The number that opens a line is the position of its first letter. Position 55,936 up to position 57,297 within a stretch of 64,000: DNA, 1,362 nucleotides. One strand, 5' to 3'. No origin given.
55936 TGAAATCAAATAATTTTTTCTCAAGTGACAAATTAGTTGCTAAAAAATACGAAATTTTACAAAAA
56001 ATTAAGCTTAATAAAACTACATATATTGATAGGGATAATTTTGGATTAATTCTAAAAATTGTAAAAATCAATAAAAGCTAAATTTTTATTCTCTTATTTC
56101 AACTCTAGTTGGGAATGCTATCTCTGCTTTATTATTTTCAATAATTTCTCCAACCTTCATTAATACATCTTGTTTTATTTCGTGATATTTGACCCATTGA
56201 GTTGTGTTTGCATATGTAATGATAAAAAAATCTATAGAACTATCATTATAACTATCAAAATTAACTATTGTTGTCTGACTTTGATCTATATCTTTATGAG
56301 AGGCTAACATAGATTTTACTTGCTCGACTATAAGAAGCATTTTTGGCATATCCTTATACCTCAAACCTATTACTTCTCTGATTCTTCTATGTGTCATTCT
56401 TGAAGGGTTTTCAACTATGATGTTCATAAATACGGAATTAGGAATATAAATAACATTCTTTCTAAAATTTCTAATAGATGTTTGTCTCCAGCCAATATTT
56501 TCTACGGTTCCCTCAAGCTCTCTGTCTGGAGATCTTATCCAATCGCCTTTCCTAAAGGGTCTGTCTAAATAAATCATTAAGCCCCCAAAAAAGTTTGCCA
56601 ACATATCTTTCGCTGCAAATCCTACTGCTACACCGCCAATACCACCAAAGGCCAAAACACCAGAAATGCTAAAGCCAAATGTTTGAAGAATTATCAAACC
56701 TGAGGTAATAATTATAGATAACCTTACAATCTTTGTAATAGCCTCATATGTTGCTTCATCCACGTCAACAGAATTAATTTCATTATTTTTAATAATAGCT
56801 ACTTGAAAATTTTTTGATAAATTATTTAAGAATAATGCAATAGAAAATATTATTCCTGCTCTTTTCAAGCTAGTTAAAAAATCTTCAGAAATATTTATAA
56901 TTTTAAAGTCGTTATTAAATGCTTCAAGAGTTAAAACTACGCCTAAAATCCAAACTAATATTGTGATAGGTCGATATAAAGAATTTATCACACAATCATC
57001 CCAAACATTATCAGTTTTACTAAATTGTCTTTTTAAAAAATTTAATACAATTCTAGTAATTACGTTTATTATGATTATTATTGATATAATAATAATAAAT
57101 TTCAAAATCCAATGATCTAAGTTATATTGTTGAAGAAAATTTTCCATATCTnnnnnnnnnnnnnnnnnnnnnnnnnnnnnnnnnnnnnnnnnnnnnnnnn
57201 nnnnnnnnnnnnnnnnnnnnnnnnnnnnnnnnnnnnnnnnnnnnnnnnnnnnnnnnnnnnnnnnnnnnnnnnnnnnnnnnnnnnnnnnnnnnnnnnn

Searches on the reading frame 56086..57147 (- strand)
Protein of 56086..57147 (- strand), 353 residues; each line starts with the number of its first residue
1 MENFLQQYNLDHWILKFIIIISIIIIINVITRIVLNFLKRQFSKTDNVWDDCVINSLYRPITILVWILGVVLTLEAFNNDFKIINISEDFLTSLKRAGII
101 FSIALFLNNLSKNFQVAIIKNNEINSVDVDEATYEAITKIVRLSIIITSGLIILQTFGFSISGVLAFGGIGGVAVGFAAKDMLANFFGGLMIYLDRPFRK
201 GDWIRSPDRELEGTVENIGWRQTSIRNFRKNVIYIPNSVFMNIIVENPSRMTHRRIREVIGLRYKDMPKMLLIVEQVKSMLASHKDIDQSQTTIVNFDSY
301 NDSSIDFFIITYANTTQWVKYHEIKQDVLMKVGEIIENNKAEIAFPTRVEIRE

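Call 22: search_protein_families(library=ncbifam, proteins=[window:56086-57147:-], max_evalue=0.00001)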
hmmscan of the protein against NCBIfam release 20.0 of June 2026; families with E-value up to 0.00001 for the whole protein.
window:56086-57147:- (353 aa): 5 families
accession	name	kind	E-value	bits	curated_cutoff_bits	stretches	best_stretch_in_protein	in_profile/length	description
NF047602.1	MscsSHelicob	equivalog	1.5e-23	83.6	400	1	128-345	40-251/260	small-conductance mechanosensitive channel MscS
NF047601.1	MscSThanab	equivalog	4.1e-20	72.4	500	1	103-347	33-271/280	small-conductance mechanosensitive channel MscS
NF007662.0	PRK10334.1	subfamily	9e-17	61.2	321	1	100-346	32-271/286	small-conductance mechanosensitive channel MscS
NF008180.0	PRK10929.1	equivalog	4.8e-12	44.5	809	1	117-241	855-977/1109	miniconductance mechanosensitive channel MscM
NF008438.0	PRK11281.1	equivalog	1.1e-09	36.7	991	1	91-345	836-1081/1113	mechanosensitive channel MscK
